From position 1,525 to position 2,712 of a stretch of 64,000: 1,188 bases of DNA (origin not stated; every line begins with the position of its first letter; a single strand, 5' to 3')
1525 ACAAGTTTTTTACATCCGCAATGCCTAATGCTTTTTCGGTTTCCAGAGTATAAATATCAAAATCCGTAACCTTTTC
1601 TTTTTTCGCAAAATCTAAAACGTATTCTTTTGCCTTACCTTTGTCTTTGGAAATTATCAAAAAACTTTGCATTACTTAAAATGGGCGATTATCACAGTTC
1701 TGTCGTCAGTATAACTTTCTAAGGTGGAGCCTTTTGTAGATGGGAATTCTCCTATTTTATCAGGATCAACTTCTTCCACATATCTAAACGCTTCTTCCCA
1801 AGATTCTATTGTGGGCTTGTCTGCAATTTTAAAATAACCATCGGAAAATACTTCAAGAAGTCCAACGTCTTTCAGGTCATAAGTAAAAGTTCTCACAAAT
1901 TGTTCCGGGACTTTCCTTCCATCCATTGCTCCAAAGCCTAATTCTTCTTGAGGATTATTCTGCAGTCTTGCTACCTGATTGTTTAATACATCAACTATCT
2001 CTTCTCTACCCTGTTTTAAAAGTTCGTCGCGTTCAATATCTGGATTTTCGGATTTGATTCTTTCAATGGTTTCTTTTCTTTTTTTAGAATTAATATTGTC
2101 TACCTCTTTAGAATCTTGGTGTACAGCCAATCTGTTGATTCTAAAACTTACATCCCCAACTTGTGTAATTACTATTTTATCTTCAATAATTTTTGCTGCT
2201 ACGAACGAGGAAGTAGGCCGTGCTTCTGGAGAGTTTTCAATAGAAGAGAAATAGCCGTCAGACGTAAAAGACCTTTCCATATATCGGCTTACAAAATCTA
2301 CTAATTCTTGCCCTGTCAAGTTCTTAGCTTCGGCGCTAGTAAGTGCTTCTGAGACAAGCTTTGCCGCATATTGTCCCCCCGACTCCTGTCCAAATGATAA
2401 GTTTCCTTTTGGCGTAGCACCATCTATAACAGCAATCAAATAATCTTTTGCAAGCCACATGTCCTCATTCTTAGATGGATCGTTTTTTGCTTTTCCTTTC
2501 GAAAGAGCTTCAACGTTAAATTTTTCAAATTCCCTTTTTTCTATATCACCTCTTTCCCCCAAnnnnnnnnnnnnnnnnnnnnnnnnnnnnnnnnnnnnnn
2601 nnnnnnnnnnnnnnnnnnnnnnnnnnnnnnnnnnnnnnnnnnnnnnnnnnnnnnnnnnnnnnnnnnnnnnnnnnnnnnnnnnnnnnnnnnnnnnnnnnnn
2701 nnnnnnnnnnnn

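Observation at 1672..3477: NUDIX hydrolase fused to a PP2C-type phosphatase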

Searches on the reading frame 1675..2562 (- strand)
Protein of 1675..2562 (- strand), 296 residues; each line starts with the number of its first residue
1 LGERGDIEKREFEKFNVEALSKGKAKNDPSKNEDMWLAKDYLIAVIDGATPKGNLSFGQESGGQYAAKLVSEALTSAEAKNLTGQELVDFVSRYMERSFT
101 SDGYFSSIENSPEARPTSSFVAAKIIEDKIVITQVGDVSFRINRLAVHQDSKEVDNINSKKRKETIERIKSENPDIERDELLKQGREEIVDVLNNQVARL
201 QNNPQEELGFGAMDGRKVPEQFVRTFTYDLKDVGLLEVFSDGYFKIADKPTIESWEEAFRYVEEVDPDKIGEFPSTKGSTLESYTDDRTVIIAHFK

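Call 32: search_solved_structures(query=A1, max_evalue=1, show_alignments=2)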
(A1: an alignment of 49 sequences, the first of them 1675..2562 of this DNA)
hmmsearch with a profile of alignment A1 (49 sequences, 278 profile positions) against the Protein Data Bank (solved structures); distinct sequences matched with E-value up to 1: 12.
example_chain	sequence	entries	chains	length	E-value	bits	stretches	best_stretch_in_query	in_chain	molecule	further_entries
6ihs_A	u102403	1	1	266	0.00084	21.7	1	10-134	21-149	Phosphorylated protein phosphatase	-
6ihr_A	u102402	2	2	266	0.00085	21.7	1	10-134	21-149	Phosphorylated protein phosphatase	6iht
6ihw_A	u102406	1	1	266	0.00089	21.6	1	10-134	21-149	Phosphorylated protein phosphatase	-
6ihv_A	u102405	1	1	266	0.00089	21.6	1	10-134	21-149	Phosphorylated protein phosphatase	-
6ihu_A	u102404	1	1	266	0.00089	21.6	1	10-134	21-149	Phosphorylated protein phosphatase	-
6ihl_A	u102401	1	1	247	0.0012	21.2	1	15-134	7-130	Phosphorylated protein phosphatase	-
5f1m_A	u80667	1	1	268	0.0013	21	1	15-134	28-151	Phosphorylated protein phosphatase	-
1txo_A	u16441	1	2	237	0.0021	20.4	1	22-128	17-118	Putative Bacterial Enzyme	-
2cm1_A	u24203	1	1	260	0.0024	20.2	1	22-128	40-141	SERINE THREONINE PROTEIN PHOSPHATASE PSTP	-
1jjr_A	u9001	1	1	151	0.57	12.4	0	49-96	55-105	THYROID AUTOANTIGEN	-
3t91_A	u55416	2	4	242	0.94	11.7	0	210-277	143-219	Stage II sporulation protein E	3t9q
5mqh_A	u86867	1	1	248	0.97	11.6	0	210-277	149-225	Serine phosphatase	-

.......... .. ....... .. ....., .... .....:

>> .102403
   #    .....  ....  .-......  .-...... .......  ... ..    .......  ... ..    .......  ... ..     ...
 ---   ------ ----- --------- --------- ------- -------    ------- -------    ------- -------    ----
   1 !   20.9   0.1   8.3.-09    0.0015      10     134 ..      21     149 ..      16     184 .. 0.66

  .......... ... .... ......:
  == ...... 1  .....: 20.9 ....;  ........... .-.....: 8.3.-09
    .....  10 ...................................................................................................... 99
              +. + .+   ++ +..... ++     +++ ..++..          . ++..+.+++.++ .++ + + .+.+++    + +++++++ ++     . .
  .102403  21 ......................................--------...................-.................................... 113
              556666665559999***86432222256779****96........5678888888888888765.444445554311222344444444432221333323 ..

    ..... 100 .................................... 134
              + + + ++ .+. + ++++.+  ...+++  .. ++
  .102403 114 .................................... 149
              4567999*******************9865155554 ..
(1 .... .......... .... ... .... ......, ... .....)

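Call 33: search_protein_families(library=pfam, alignment_id=A1, max_evalue=0.01)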
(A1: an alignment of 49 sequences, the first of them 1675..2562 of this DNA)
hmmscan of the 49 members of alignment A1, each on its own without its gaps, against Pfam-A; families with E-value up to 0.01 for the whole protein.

A. member 1, window:1675-2562:- (296 aa): 1 family
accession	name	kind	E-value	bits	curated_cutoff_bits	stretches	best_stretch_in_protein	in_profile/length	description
PF13672.11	PP2C_2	-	0.00058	19.9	24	1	32-265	12-198/209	Protein phosphatase 2C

B. families by the number of members that match (of 49 scanned): 3 families
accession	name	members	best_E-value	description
PF13672.11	PP2C_2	31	7.6e-09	Protein phosphatase 2C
PF07228.17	SpoIIE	1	0.00082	Stage II sporulation protein E (SpoIIE)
PF17482.7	Phage_sheath_1C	1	0.0047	Phage tail sheath C-terminal domain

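Call 39: find_related_loci(query=A3, collection=genome_contigs, flank=6000)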
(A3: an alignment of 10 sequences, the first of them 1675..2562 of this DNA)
Query A3 (296 aa) in genome_contigs; peptide patterns used: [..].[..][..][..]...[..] (x = any residue, [..] = any of these).
143 stretches matched a pattern; 117 encode a relative of the query (tblastn E <= 1e-3); the best 80 are kept; 80 distinct loci.
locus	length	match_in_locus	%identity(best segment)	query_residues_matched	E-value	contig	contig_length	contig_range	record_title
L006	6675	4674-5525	48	8-296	7e-88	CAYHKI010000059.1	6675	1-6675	MAG TPA_asm: uncultured Gammaproteobacteria bacterium isolate ERP119705_co13_618 genome assembly, contig: NODE_14407_len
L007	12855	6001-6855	48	6-295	2e-84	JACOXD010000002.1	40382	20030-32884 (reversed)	MAG: Candidatus Daviesbacteria bacterium isolate NC_groundwater_144_Ag_S-0.1um_35_15 S4_GD2017_2_S1_scaffold_1655, whole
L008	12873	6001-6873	37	4-295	5e-65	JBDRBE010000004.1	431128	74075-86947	MAG: Candidatus Levyibacteriota bacterium isolate MEGAHIT-group-1.104 k141_1245768, whole genome shotgun sequence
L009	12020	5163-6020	37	7-293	2e-60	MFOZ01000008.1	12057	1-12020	MAG: Candidatus Levybacteria bacterium RIFCSPLOWO2_01_FULL_42_15 rifcsplowo2_01_scaffold_15378, whole genome shotgun seq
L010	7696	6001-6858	36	8-293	6e-59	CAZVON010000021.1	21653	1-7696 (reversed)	MAG TPA_asm: uncultured Gammaproteobacteria bacterium isolate SRP269290_co3_805 genome assembly, contig: NODE_2398_lengt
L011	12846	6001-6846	36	7-292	1e-56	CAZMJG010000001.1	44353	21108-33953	MAG TPA_asm: uncultured Gammaproteobacteria bacterium isolate SRP199154_co2_110 genome assembly, contig: NODE_485_length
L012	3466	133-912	37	12-295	2e-48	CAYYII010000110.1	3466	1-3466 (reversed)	MAG TPA_asm: uncultured Gammaproteobacteria bacterium isolate SRP219642_co6_407 genome assembly, contig: NODE_29010_leng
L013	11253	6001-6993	31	17-291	2e-40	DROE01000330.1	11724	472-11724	MAG TPA_asm: Devosia sp. isolate HyVt-528 HyVt-528_k145_982075, whole genome shotgun sequence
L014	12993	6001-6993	31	17-291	3e-40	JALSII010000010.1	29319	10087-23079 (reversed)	MAG: Hyphomicrobiales bacterium isolate 354-166_metabat2_scaf2bin.027 354-166_scaffold_1419_c1, whole genome shotgun seq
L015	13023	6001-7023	29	11-296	2e-38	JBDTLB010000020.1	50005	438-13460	MAG: Devosia sp. isolate cluster2_bin.91 k127_4290605, whole genome shotgun sequence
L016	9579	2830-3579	35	25-296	6e-38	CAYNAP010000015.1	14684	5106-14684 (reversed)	MAG TPA_asm: uncultured Candidatus Saccharibacteria bacterium isolate binchicken_co38_1274 genome assembly, contig: NODE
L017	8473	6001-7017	28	12-296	9e-35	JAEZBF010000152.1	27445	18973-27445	MAG: Proteobacteria bacterium isolate OH_CBrB_183 k127_2127199, whole genome shotgun sequence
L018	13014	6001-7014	28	15-296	6e-35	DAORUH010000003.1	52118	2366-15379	MAG TPA_asm: Devosia sp. isolate AMR_MDS_5270 NODE_359_length_52118_cov_5.925609, whole genome shotgun sequence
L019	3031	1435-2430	28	17-291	1e-34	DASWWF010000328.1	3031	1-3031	MAG TPA_asm: Devosia sp. isolate SMAG_U3649 k141_30683, whole genome shotgun sequence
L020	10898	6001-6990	28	18-291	6e-34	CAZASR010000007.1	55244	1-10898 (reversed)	MAG TPA_asm: uncultured Devosia sp. isolate SRP263527_co2_191 genome assembly, contig: NODE_391_length_55244_cov_11.8446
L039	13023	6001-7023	27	2-291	7e-29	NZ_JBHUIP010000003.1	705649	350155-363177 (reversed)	Lacibacterium aquatile strain KCTC 32017 platanus_K_21_77_3, whole genome shotgun sequence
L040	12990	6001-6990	26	15-291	9e-29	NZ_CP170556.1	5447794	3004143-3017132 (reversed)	Bosea sp. UC22_33 chromosome, complete genome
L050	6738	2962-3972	25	8-296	1e-27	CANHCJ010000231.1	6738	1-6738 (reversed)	MAG: Rhodospirillales bacterium isolate RE-15aug16-92 genome assembly, contig: RE-15aug16-C21710, whole genome shotgun s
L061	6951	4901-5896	26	1-291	5e-26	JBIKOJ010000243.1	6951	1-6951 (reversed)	MAG: Acetobacteraceae bacterium isolate ME2014-11-02_3300042937_group5_bin57 Rohwer_bin1810_scaffold_1142_c1, whole geno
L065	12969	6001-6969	25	8-291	7e-26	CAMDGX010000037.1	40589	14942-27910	MAG: Asaia bogorensis isolate MiH-14oct19-14 genome assembly, contig: MiH-14oct19-C1628, whole genome shotgun sequence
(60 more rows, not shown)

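Call 45: predict_structure(alignment_id=A1)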
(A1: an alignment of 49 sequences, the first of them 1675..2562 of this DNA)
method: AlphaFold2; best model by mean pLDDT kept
length: 296 residues; sequences in the alignment: 49
mean_pLDDT: 96.4   pTM: 0.93
mean pLDDT of the five models: 96.4, 96.3, 96.1, 96.0, 96.0
residues with pLDDT >= 90: 287; 70-90: 4; 50-70: 2; < 50: 3
segments of 3 or more residues with pLDDT < 50: 1-3
pLDDT, mean of each block of 10 residues (from residue 1): 72 98 95 98 98 92 98 98 98 98 97 97 98 98 96 96 98 97 97 94 98 98 98 98 98 98 98 97 97 98
secondary structure, 60 per line:
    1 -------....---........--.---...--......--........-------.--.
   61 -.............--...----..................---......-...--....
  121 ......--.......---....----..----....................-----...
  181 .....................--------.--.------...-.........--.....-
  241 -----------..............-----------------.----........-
elements in order: E8-11 E15-22 E34-39 E42-49 H62-74 H84-101 H105-110 E117-126 E129-135 E139-142 H153-172 H178-200 E224-229 E235-239 H252-265 E288-295

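Call 54: search_protein_families(library=pfam, proteins=[L039:2094-3746:-, L039:3746-4837:-, L039:4914-5921:+, L039:6043-7038:+, L039:7001-7750:+, L039:7812-9491:+, L039:9562-10350:+, L040:4712-5968:+, L040:3830-5092:-, L040:7634-9328:+], max_evalue=0.001)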
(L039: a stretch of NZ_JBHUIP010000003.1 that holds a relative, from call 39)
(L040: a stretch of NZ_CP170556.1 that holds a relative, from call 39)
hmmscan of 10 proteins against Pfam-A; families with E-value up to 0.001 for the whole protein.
L039:2094-3746:- (550 aa): 1 family
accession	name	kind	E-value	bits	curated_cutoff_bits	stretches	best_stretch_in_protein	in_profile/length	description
PF00528.27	BPD_transp_1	-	2.6e-31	109.2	26.4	2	78-272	2-180/184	Binding-protein-dependent transport system inner membrane component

L039:3746-4837:- (363 aa): 4 families
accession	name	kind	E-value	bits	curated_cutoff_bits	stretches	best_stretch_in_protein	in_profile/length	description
PF00005.33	ABC_tran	-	4.9e-36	124.8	25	1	19-161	1-136/137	ABC transporter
PF08402.16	TOBE_2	-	1.4e-10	41.5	21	1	269-349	1-76/76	TOBE domain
PF13304.12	AAA_21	-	2.7e-07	31.4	27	0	117-195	221-301/304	AAA domain, putative AbiEii toxin, Type IV TA system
PF13191.12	AAA_16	-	9.7e-05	23.4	32.6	1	27-87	22-64/167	AAA ATPase domain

L039:4914-5921:+ (336 aa): 5 families
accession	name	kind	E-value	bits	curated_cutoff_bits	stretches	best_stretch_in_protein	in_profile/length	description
PF13531.11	SBP_bac_11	-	1.1e-24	87.9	25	1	39-286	2-223/227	Bacterial extracellular solute-binding protein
PF13343.11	SBP_bac_6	-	3.3e-23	82.9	24.6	1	124-287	53-214/245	Bacterial extracellular solute-binding protein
PF01547.30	SBP_bac_1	-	4.6e-22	79.8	26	1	48-282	9-307/307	Bacterial extracellular solute-binding protein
PF13416.11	SBP_bac_8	-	4.6e-22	79.6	27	1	52-297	2-265/279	Bacterial extracellular solute-binding protein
PF12849.12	PBP_like_2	-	0.00039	20.7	27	0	35-90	11-62/267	PBP superfamily domain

L039:6043-7038:+ (332 aa): 1 family
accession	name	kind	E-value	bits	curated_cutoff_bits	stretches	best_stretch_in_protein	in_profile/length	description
PF13672.11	PP2C_2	-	9.3e-07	29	24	1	18-131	12-118/209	Protein phosphatase 2C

L039:7001-7750:+ (250 aa): 1 family
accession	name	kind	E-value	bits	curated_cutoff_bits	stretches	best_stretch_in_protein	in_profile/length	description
PF00293.34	NUDIX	-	5.2e-06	26.9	21.1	1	112-172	8-67/134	NUDIX domain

L039:7812-9491:+ (560 aa): 3 families
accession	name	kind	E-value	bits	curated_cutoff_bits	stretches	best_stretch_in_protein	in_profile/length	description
PF00015.26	MCPsignal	-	2.7e-33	115.7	34.6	1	363-518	6-168/172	Methyl-accepting chemotaxis protein (MCP) signalling domain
PF05227.19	CHASE3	-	3.5e-28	98.7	28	1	43-178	4-137/138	CHASE3 domain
PF00672.30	HAMP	-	3e-11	43.9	25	1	208-260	1-52/53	HAMP domain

L039:9562-10350:+ (263 aa): 3 families
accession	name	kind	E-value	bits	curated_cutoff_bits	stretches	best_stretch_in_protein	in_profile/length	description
PF08362.16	TetR_C_3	-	8.1e-49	165.7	25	1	113-253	1-142/143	YcdC-like protein, C-terminal region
PF00440.29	TetR_N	-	6e-11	42.4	24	1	66-112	1-47/47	Bacterial regulatory proteins, tetR family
PF17938.6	TetR_C_29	-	0.00012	22.7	26.2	1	132-247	1-119/119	Tetracyclin repressor-like, C-terminal domain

L040:4712-5968:+ (419 aa): 4 families
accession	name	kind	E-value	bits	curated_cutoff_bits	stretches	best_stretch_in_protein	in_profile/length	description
PF13416.11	SBP_bac_8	-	5e-28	99.1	27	1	139-387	5-272/279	Bacterial extracellular solute-binding protein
PF13343.11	SBP_bac_6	-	6.3e-24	85.2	24.6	1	169-385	2-224/245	Bacterial extracellular solute-binding protein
PF13531.11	SBP_bac_11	-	6.8e-24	85.3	25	1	126-369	6-223/227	Bacterial extracellular solute-binding protein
PF01547.30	SBP_bac_1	-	2.2e-20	74.3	26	1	131-365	8-307/307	Bacterial extracellular solute-binding protein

L040:3830-5092:- (420 aa): 3 families
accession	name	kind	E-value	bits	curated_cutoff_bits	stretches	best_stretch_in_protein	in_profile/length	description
PF00005.33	ABC_tran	-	1e-36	127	25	1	92-234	1-136/137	ABC transporter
PF08402.16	TOBE_2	-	7.6e-14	52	21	1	330-407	2-76/76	TOBE domain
PF13304.12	AAA_21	-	0.00013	22.6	27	0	105-128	2-25/304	AAA domain, putative AbiEii toxin, Type IV TA system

L040:7634-9328:+ (565 aa): 1 family
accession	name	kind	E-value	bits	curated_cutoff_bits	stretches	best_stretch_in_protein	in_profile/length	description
PF13231.12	PMT_2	-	3.4e-05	24.6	26.1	1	104-251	20-157/160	Dolichyl-phosphate-mannose-protein mannosyltransferase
